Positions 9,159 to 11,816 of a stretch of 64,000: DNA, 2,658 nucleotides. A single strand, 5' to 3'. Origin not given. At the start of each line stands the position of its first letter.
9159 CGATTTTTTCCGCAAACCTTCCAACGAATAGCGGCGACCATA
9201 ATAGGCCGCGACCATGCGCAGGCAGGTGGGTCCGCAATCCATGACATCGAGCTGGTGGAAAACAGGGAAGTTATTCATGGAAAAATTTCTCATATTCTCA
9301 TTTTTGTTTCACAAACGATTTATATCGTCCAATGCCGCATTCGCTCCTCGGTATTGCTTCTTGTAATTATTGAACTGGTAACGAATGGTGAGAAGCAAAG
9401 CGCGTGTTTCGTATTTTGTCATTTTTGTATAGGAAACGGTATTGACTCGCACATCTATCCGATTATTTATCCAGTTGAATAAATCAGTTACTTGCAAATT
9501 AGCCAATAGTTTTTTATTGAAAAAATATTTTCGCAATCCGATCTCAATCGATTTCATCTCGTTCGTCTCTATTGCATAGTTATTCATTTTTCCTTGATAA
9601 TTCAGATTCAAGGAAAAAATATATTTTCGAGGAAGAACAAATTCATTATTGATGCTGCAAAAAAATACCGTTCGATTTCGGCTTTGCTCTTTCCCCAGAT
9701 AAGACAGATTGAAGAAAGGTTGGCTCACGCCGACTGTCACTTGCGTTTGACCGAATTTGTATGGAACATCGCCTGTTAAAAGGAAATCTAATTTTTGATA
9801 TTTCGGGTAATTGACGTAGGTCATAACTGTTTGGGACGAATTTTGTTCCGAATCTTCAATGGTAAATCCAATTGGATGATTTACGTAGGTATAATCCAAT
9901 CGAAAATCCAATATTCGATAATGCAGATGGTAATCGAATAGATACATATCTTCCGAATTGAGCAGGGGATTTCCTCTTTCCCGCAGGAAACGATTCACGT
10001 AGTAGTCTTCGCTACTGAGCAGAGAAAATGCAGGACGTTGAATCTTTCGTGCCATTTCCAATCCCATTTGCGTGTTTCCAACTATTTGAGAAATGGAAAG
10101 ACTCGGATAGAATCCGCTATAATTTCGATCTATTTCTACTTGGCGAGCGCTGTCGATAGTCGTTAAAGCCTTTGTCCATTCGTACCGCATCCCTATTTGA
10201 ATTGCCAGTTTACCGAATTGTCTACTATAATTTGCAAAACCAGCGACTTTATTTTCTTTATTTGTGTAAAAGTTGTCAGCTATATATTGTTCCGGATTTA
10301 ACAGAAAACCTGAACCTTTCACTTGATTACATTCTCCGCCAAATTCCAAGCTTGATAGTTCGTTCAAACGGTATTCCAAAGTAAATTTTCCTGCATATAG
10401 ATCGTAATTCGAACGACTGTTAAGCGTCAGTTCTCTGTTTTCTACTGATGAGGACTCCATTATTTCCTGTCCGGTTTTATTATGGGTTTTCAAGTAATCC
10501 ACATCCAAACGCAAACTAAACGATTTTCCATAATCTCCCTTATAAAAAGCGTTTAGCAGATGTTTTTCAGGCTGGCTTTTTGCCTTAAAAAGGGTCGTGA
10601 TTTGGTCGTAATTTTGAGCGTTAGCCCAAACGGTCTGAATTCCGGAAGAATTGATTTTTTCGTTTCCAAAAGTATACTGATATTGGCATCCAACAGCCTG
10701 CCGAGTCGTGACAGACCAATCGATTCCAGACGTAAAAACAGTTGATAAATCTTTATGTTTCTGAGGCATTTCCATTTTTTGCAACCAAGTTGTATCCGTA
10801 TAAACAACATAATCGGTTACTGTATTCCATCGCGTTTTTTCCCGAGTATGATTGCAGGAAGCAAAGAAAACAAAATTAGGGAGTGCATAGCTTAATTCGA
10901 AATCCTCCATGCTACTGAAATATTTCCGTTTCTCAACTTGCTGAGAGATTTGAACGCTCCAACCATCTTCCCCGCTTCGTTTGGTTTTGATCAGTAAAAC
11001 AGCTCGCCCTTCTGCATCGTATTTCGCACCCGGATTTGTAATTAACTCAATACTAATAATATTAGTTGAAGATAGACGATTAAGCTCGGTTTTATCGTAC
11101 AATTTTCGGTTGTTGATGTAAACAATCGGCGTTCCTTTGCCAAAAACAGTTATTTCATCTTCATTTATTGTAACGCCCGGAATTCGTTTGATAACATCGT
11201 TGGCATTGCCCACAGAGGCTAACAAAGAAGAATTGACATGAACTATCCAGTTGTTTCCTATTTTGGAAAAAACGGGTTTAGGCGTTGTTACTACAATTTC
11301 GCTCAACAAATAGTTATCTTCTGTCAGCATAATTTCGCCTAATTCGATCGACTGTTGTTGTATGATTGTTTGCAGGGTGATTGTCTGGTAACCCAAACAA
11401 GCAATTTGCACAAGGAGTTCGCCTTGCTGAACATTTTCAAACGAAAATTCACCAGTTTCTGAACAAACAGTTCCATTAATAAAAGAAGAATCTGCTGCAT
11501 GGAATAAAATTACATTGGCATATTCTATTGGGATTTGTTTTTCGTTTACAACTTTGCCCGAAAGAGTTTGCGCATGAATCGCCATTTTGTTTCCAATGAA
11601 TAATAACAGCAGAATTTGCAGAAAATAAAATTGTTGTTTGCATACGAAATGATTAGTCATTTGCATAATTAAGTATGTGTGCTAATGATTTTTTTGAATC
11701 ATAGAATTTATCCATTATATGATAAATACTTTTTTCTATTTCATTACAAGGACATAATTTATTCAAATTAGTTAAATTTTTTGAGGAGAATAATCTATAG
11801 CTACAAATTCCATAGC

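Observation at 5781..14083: Compact radical-SAM/SPASM RiPP operon with GG-leader precursor, C39-ABC exporter, mini-HlyD, embedded OM barrel and LytTR regulator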

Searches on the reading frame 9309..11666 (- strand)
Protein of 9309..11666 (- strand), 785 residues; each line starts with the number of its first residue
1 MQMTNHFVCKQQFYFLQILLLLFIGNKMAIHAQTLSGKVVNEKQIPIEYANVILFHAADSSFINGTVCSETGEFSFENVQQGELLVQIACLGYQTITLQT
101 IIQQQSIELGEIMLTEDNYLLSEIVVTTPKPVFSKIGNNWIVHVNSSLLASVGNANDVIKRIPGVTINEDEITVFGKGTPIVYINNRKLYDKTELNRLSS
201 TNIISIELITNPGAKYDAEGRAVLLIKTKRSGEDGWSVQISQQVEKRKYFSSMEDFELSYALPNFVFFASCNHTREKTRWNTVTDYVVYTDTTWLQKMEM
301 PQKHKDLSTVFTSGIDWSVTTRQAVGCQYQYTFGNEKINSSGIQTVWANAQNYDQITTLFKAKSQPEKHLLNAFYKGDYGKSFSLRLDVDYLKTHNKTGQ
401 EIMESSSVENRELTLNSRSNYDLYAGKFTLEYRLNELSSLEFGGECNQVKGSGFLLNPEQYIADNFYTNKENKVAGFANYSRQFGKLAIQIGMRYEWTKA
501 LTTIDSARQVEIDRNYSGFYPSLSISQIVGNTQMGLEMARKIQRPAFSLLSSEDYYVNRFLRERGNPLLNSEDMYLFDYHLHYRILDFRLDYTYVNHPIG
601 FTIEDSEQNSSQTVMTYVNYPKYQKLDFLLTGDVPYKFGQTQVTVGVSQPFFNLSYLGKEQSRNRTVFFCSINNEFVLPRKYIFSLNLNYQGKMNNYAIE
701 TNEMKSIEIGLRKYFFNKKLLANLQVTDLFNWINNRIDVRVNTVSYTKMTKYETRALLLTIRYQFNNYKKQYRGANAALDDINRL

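Call 3: search_protein_families(library=pfam, proteins=[window:9309-11666:-], max_evalue=0.01)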
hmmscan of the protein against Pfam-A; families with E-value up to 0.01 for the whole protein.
window:9309-11666:- (785 aa): 4 families
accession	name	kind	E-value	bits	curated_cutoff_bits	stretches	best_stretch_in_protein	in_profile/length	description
PF14905.12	OMP_b-brl_3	-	2.4e-44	152.5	27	1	384-763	9-408/408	Outer membrane protein beta-barrel family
PF13715.12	CarbopepD_reg_2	-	2.6e-10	40.6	32.2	1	35-126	1-88/88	CarboxypepD_reg-like domain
PF13620.12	CarboxypepD_reg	-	4.8e-10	40.1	32.3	1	34-100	1-66/82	Carboxypeptidase regulatory-like domain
PF00593.30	TonB_dep_Rec_b-barrel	-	1.8e-06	28.6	27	1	344-533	38-232/436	TonB dependent receptor-like, beta-barrel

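Call 4: search_protein_families(library=ncbifam, proteins=[window:9309-11666:-], max_evalue=0.01)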
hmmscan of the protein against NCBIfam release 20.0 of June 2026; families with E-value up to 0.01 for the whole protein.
window:9309-11666:- (785 aa): 0 families

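Call 35: search_solved_structures(query=window:9309-11666:-, max_evalue=0.01)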
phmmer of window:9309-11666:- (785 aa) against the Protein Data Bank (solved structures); distinct sequences matched with E-value up to 0.01: 0.

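Call 45: find_homologous_proteins(query=window:9309-11660:-, max_evalue=1e-10)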
Query window:9309-11660:- (783 aa): 440 proteins with E <= 1e-10 among 8000 candidates; the best 120 are listed.
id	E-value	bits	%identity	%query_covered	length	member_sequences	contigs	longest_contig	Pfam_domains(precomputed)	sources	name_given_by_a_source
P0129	0.0e+0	1774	100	100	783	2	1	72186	PF13715.13,PF13620.13,PF00593.31,PF14905.13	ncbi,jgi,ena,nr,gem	ncbi:MAG: outer membrane beta-barrel protein [Candidatus Azobacteroides sp.]|nr:outer membrane beta-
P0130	0.0e+0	1276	71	99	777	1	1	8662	PF13715.13,PF13620.13,PF14905.13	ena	-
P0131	0.0e+0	1247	71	98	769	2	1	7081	PF13715.13,PF13620.13,PF14905.13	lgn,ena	-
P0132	0.0e+0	1243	71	98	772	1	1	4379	PF13715.13,PF13620.13,PF14905.13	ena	-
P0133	0.0e+0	1214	70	98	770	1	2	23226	PF13715.13,PF13620.13,PF14905.13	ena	-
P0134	8.3e-278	942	53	100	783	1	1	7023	PF13715.13,PF13620.13,PF00593.31,PF14905.13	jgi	jgi:hypothetical protein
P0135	1.2e-272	925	54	99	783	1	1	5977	PF13715.13,PF13620.13,PF14905.13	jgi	jgi:hypothetical protein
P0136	1.3e-268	911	50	100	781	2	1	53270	PF13715.13,PF13620.13,PF14905.13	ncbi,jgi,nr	ncbi:MAG: outer membrane beta-barrel protein [Dysgonamonadaceae bacterium]|jgi:hypothetical protein|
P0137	9.9e-266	902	67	75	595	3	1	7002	PF13715.13,PF13620.13,PF14905.13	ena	-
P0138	3.9e-251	854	50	94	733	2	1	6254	PF13715.13,PF14905.13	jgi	jgi:hypothetical protein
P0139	1.2e-245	835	50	97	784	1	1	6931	PF13715.13,PF13620.13,PF00593.31,PF14905.13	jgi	jgi:hypothetical protein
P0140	7.8e-245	833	56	85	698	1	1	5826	PF00593.31,PF14905.13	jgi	jgi:hypothetical protein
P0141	9.7e-245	832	50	98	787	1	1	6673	PF13715.13,PF13620.13,PF14905.13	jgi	jgi:hypothetical protein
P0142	3.5e-234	797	47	99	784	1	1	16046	PF13715.13,PF13620.13,PF00593.31,PF14905.13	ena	-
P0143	5.4e-231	787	46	99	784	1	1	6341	PF13715.13,PF13620.13,PF14905.13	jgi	jgi:hypothetical protein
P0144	9.3e-231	786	48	97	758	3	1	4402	PF13715.13,PF13620.13,PF14905.13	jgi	jgi:hypothetical protein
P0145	6.3e-225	767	47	100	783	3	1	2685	PF13715.13,PF14905.13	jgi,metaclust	metaclust:\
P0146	1.3e-220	753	49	90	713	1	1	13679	PF14905.13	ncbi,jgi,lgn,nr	ncbi:MAG: outer membrane beta-barrel family protein [Candidatus Symbiothrix sp.]|jgi:hypothetical pr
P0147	9.1e-214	730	45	99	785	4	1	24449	PF13715.13,PF13620.13,PF14905.13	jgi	jgi:hypothetical protein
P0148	9.9e-210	717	46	92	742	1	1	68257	PF13715.13,PF13620.13,PF14905.13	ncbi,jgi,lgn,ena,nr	ncbi:MAG: outer membrane beta-barrel protein [Candidatus Azobacteroides sp.]|nr:outer membrane beta-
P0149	2.4e-206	705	43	96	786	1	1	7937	PF13715.13,PF13620.13,PF00593.31,PF14905.13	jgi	jgi:hypothetical protein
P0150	2.6e-203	695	44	97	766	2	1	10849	PF13715.13,PF13620.13,PF00593.31,PF14905.13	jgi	jgi:hypothetical protein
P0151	2.2e-197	676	43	98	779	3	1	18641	PF13715.13,PF13620.13,PF00593.31,PF14905.13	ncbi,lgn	-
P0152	6.4e-190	651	40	98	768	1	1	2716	PF13715.13,PF13620.13,PF14905.13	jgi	jgi:hypothetical protein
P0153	8.2e-188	644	42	96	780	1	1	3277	PF13715.13,PF13620.13,PF14905.13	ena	-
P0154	9.5e-188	644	42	98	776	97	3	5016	PF13715.13,PF13620.13,PF14905.13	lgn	-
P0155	8.3e-185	634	40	99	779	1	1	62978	PF13715.13,PF14905.13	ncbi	-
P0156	1.5e-180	620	40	98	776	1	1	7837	PF13715.13,PF13620.13,PF14905.13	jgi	jgi:hypothetical protein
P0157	4.4e-175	602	40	99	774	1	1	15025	PF13715.13,PF13620.13,PF00593.31,PF14905.13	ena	-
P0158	6.4e-175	602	39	99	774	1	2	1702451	PF13715.13,PF13620.13,PF14905.13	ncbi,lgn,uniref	ncbi:outer membrane beta-barrel protein [Dysgonomonas termitidis]|uniref:Outer membrane beta-barrel 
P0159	2.9e-171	589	40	98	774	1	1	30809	PF13715.13,PF13620.13,PF14905.13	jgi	jgi:hypothetical protein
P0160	2.8e-169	583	39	97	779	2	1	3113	PF13715.13,PF13620.13,PF14905.13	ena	-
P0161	4.1e-169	582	40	98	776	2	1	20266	PF13715.13,PF13620.13,PF14905.13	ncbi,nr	ncbi:MAG: outer membrane beta-barrel protein [Dysgonamonadaceae bacterium]|nr:outer membrane beta-ba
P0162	8.3e-169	581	39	98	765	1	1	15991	PF13715.13,PF13620.13,PF14905.13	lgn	-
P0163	3.2e-168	579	38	96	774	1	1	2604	PF13715.13,PF13620.13,PF14905.13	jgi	jgi:hypothetical protein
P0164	4.7e-167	576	38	98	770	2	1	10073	PF13715.13,PF13620.13,PF14905.13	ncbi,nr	ncbi:MAG: outer membrane beta-barrel protein [Tannerella sp.]|nr:outer membrane beta-barrel protein 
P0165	3.2e-166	573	39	96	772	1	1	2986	PF13715.13,PF13620.13,PF14905.13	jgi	jgi:hypothetical protein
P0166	2.5e-165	570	39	96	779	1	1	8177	PF13715.13,PF13620.13,PF14905.13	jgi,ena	-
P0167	7.3e-163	562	39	96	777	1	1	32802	PF13715.13,PF13620.13,PF14905.13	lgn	-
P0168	1.6e-162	561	40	97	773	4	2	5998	PF13715.13,PF13620.13,PF14905.13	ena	-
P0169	2.1e-161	557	39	98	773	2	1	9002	PF13715.13,PF13620.13,PF14905.13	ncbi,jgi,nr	ncbi:MAG: outer membrane beta-barrel protein [Dysgonamonadaceae bacterium]|jgi:hypothetical protein|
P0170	4.3e-161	556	37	98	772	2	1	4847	PF13715.13,PF13620.13,PF14905.13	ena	-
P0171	1.4e-160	554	36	97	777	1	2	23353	PF13715.13,PF13620.13,PF00593.31,PF14905.13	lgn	-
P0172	1.7e-159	551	38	98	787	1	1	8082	PF13715.13,PF13620.13,PF14905.13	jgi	jgi:hypothetical protein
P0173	3.4e-159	550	38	98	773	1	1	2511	PF13715.13,PF13620.13,PF14905.13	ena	-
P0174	8.2e-159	548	37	98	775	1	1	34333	PF13715.13,PF13620.13,PF14905.13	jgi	jgi:hypothetical protein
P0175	9.9e-159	548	37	96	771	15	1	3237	PF13715.13,PF13620.13,PF14905.13,PF22904.4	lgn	-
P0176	3.9e-158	546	37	99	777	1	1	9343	PF13715.13,PF13620.13,PF14905.13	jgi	jgi:hypothetical protein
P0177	3.7e-157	543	37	97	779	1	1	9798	PF13715.13,PF13620.13,PF14905.13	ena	-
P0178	8.3e-157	542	37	99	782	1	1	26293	PF13715.13,PF13620.13,PF14905.13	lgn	-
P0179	1.4e-156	541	38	98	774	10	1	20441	PF13715.13,PF13620.13,PF14905.13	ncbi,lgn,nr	ncbi:MAG: outer membrane beta-barrel protein [Dysgonamonadaceae bacterium]|nr:outer membrane beta-ba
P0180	3.8e-156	540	38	98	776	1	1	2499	PF13715.13,PF13620.13,PF00593.31,PF14905.13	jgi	-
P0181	1.7e-155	537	38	99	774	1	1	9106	PF13715.13,PF13620.13,PF14905.13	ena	-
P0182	1.4e-154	534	39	97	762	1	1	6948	PF13715.13,PF13620.13,PF00593.31,PF14905.13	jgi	jgi:hypothetical protein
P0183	2.0e-154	534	38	96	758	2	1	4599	PF13715.13,PF13620.13,PF14905.13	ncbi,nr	ncbi:MAG: outer membrane beta-barrel protein [Tannerella sp.]|nr:outer membrane beta-barrel protein 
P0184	4.6e-154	533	36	98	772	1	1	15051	PF13715.13,PF13620.13,PF14905.13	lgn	-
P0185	6.5e-154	532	37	98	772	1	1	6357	PF13715.13,PF13620.13,PF14905.13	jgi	jgi:hypothetical protein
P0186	7.5e-154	532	38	96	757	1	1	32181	PF13715.13,PF13620.13,PF14905.13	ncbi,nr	ncbi:hypothetical protein FACS189432_02770 [Bacteroidia bacterium]|nr:hypothetical protein FACS18943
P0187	1.8e-153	531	36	98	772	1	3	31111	PF13715.13,PF13620.13,PF00593.31,PF14905.13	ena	-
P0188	1.8e-153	531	37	99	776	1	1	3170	PF13715.13,PF13620.13,PF00593.31,PF14905.13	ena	-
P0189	3.7e-153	530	37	98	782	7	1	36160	PF13715.13,PF13620.13,PF14905.13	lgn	-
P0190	1.1e-152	528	37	98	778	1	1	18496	PF13715.13,PF13620.13,PF14905.13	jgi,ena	-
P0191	1.6e-152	528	37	99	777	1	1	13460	PF13715.13,PF13620.13,PF14905.13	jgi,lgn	jgi:hypothetical protein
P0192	5.7e-152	526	37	98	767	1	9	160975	PF13715.13,PF13620.13,PF14905.13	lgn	-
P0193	2.4e-151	524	37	98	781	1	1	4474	PF13715.13,PF13620.13,PF14905.13,PF22904.4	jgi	jgi:hypothetical protein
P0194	3.0e-151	523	38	96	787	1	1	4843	PF13715.13,PF13620.13,PF14905.13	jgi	jgi:hypothetical protein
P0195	7.4e-150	519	36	98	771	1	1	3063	PF13715.13,PF13620.13,PF00593.31,PF14905.13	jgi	jgi:hypothetical protein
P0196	1.5e-149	518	37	96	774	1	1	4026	PF13715.13,PF13620.13,PF14905.13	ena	-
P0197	1.4e-148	514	37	99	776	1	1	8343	PF13715.13,PF13620.13,PF14905.13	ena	-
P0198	1.8e-148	514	36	96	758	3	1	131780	PF13715.13,PF13620.13,PF00593.31,PF14905.13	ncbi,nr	ncbi:MAG: hypothetical protein BGO34_07205 [Bacteroidia bacterium 44-10]|nr:MAG: hypothetical protei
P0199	2.2e-148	514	36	98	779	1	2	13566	PF13715.13,PF13620.13,PF00593.31,PF14905.13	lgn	-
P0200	1.5e-147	511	37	98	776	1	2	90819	PF13715.13,PF13620.13,PF14905.13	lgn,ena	-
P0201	1.2e-146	508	36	98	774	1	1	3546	PF13715.13,PF13620.13,PF14905.13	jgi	jgi:hypothetical protein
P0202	1.6e-146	508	37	98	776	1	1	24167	PF13715.13,PF13620.13,PF14905.13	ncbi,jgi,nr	ncbi:MAG: outer membrane beta-barrel protein [Tannerella sp.]|jgi:hypothetical protein|nr:outer memb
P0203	1.6e-145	504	37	98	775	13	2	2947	PF13715.13,PF13620.13,PF00593.31,PF14905.13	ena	-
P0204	2.2e-145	504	35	99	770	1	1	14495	PF13715.13,PF13620.13,PF14905.13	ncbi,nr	ncbi:MAG: outer membrane beta-barrel protein, partial [Tannerellaceae bacterium]|nr:outer membrane b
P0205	3.7e-145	503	36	99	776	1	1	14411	PF13715.13,PF13620.13,PF14905.13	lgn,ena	-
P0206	7.4e-145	502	37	98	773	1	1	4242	PF13715.13,PF13620.13,PF14905.13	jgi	jgi:hypothetical protein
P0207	1.6e-144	501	37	97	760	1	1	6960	PF13715.13,PF13620.13,PF14905.13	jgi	jgi:hypothetical protein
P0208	1.0e-143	498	38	91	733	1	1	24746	PF13715.13,PF13620.13,PF14905.13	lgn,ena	-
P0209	1.9e-142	494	36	98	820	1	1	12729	PF13715.13,PF13620.13,PF14905.13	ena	-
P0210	4.6e-142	493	36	96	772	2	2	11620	PF13715.13,PF13620.13,PF14905.13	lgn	-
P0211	1.1e-140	488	36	94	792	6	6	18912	PF13715.13,PF13620.13,PF00593.31,PF14905.13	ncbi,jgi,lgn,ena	-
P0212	9.5e-139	482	36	94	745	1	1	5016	PF13715.13,PF13620.13,PF14905.13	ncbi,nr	ncbi:MAG: outer membrane beta-barrel protein, partial [Tannerella sp.]|nr:outer membrane beta-barrel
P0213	3.9e-138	480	40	81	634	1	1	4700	PF14905.13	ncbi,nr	ncbi:MAG: outer membrane beta-barrel family protein, partial [Dysgonamonadaceae bacterium]|nr:outer 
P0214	3.4e-137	477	33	98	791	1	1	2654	PF13715.13,PF13620.13,PF00593.31,PF14905.13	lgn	-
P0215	2.4e-133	464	37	89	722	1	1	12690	PF13715.13,PF13620.13,PF00593.31,PF14905.13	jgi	jgi:hypothetical protein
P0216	3.5e-132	460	36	92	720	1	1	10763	PF14905.13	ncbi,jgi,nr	ncbi:MAG: outer membrane beta-barrel protein, partial [Dysgonamonadaceae bacterium]|jgi:hypothetical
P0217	3.6e-131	457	39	85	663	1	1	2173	PF00593.31,PF14905.13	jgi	jgi:hypothetical protein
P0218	2.0e-130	454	37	90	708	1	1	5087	PF14905.13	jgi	jgi:hypothetical protein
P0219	5.2e-129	450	34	94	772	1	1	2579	PF13715.13,PF13620.13,PF00593.31,PF14905.13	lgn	-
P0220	1.8e-128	448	40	74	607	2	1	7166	PF13715.13,PF13620.13,PF14905.13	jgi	jgi:hypothetical protein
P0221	5.6e-124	433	37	81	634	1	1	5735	PF00593.31,PF14905.13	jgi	jgi:hypothetical protein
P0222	2.1e-122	428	33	99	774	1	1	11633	PF13715.13,PF13620.13,PF14905.13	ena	-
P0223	3.3e-122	427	33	99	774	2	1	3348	PF13715.13,PF13620.13,PF14905.13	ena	-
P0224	5.5e-122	427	33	99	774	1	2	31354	PF13715.13,PF13620.13,PF14905.13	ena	-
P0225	2.0e-121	425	33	99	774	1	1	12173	PF13715.13,PF13620.13,PF14905.13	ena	-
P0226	3.1e-121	424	40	75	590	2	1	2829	PF14905.13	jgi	jgi:hypothetical protein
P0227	5.1e-121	423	33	99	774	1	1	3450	PF13715.13,PF13620.13,PF14905.13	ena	-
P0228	9.8e-121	422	32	98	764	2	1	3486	PF13715.13,PF13620.13,PF00593.31,PF14905.13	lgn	-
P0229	1.7e-120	422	32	99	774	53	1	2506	PF13715.13,PF13620.13,PF14905.13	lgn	-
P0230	1.9e-120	421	37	80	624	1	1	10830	PF14905.13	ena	-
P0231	9.1e-113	396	32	98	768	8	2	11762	PF13715.13,PF13620.13,PF00593.31,PF14905.13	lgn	-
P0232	1.5e-111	392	31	98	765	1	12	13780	PF13715.13,PF13620.13,PF14905.13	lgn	-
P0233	2.9e-110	388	31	98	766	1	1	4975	PF13715.13,PF13620.13,PF00593.31,PF14905.13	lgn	-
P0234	8.9e-109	383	30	98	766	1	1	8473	PF13715.13,PF13620.13,PF00593.31,PF14905.13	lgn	-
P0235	9.9e-109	383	31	99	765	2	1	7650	PF13715.13,PF13620.13,PF00593.31,PF14905.13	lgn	-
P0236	6.3e-108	380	37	77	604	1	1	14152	PF14905.13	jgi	jgi:hypothetical protein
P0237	6.8e-108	380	31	98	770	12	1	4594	PF13715.13,PF13620.13,PF00593.31,PF14905.13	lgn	-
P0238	2.6e-107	378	37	75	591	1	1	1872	PF14905.13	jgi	jgi:hypothetical protein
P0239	3.1e-107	378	31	98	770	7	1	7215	PF13715.13,PF13620.13,PF00593.31,PF14905.13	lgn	-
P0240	1.1e-105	373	35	77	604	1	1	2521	PF00593.31,PF14905.13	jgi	jgi:hypothetical protein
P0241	5.3e-105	370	31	99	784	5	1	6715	PF13715.13,PF13620.13,PF14905.13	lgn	-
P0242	1.0e-104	369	30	96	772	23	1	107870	PF13715.13,PF13620.13,PF00593.31,PF14905.13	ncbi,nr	ncbi:MAG: TonB-dependent receptor family protein [Bacteroides sp.]|nr:TonB-dependent receptor family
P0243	1.4e-104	369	31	98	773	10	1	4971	PF13715.13,PF13620.13,PF00593.31,PF14905.13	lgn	-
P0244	2.1e-104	368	31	98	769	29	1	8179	PF13715.13,PF13620.13,PF00593.31,PF14905.13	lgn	-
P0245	1.1e-103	366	30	97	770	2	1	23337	PF13715.13,PF13620.13,PF14905.13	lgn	-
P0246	1.0e-102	363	30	97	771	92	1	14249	PF13715.13,PF13620.13,PF14905.13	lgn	-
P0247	1.9e-102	362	29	98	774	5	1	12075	PF13715.13,PF13620.13,PF00593.31,PF14905.13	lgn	-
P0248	6.6e-102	360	30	99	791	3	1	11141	PF13715.13,PF13620.13,PF14905.13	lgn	-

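Call 60: predict_structure(alignment_id=A2)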
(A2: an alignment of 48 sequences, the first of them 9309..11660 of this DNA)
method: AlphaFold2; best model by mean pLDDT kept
length: 783 residues; sequences in the alignment: 48
mean_pLDDT: 86.3   pTM: 0.75
mean pLDDT of the five models: 86.3, 86.0, 84.8, 84.7, 83.1
residues with pLDDT >= 90: 411; 70-90: 305; 50-70: 44; < 50: 23
segments of 3 or more residues with pLDDT < 50: 1-7, 23-29, 118-126
pLDDT, mean of each block of 10 residues (from residue 1): 45 61 45 88 89 82 88 84 85 84 79 65 51 86 83 87 81 87 72 77 89 82 79 86 93 89 89 94 91 93 94 90 93 95 93 95 94 91 93 94 92 93 94 91 93 89 89 95 92 93 84 93 91 94 83 84 89 94 92 93 77 92 95 80 95 91 94 88 92 91 92 86 90 90 92 91 72 72 76
secondary structure, 60 per line:
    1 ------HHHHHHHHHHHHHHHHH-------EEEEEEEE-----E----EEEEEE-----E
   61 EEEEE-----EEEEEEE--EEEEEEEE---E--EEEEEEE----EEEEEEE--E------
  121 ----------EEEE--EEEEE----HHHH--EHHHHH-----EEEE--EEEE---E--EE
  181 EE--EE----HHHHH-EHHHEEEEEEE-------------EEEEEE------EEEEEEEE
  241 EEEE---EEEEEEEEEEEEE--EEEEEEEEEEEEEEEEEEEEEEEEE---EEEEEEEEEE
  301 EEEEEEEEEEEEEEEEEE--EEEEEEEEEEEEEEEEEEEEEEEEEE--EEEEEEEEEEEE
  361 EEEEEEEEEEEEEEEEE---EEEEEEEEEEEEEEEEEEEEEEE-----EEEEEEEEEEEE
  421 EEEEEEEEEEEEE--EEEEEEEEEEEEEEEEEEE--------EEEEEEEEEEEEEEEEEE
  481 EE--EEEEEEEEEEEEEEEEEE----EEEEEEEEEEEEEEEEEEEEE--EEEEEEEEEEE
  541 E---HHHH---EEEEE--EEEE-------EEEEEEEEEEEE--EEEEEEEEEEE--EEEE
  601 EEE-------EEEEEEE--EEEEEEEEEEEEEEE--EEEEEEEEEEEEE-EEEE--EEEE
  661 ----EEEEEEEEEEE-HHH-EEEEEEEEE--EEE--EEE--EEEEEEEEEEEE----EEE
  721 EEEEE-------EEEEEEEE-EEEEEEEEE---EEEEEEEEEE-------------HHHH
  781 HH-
elements in order (helices of 4 or more, strands of 3 or more residues): H7-23 E31-38 E49-54 E60-65 E71-77 E80-87 E94-100 E105-111 E131-134 E137-141 H146-149 H153-157 E163-166 E169-172 E179-182 H191-195 E201-207 E221-226 E233-244 E248-260 E263-287 E291-318 E321-346 E349-377 E381-403 E409-433 E436-454 E463-482 E485-502 E507-527 E530-541 H545-548 E552-556 E559-562 E570-581 E584-594 E597-603 E611-617 E620-634 E637-649 E651-654 E657-660 E665-675 E681-689 E692-694 E697-699 E702-713 E718-725 E733-740 E742-750 E754-763 H777-782
